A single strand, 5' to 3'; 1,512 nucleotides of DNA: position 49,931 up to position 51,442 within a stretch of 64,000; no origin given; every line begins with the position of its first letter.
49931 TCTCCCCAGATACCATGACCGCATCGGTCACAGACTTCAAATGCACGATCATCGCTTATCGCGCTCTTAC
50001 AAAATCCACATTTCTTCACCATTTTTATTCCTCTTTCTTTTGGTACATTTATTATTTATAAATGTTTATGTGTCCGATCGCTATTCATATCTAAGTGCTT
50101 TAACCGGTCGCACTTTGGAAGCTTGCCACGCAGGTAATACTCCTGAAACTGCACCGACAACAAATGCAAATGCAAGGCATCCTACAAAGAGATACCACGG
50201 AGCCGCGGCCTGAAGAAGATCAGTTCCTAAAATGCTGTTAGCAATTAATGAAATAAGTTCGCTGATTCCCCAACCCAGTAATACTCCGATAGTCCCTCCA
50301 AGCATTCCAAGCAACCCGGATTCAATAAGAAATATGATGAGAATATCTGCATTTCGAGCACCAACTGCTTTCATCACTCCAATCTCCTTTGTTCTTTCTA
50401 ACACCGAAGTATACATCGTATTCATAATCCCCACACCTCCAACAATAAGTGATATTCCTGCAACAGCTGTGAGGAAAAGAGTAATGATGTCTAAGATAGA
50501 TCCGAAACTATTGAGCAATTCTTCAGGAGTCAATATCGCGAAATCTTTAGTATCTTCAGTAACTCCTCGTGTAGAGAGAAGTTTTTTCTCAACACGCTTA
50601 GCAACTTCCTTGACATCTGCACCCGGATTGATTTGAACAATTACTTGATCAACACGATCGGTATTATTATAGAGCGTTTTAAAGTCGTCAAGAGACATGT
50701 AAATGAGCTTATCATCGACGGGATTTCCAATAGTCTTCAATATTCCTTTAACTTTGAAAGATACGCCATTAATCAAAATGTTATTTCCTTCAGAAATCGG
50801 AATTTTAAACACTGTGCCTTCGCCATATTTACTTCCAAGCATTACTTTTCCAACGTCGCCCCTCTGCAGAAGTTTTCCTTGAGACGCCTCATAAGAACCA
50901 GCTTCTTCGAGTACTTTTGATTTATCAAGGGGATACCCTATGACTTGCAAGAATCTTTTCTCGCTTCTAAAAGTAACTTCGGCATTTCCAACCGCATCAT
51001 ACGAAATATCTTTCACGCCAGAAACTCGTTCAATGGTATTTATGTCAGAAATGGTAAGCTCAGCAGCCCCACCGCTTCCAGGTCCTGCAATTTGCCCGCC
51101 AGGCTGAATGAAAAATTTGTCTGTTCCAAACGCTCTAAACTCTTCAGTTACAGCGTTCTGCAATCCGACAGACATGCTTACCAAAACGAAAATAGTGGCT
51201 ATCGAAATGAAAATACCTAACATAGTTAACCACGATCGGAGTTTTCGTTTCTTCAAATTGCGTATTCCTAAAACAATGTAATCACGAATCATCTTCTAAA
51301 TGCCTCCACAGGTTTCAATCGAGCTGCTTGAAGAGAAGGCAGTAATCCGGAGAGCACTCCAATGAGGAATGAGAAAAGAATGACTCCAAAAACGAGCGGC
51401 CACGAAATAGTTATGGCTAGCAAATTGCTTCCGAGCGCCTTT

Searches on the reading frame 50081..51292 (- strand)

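Call 97: search_protein_families(library=pfam, proteins=[window:50081-51292:-], max_evalue=0.001)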
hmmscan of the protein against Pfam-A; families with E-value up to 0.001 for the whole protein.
window:50081-51292:- (403 aa): 2 families
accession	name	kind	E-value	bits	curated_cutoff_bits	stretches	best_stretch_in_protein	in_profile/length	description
PF12704.14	MacB_PCD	-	5.3e-24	86.1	27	1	20-236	1-206/207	MacB-like periplasmic core domain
PF02687.27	FtsX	-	3.7e-22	79.1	25.5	1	276-394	2-118/120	FtsX-like permease C-terminal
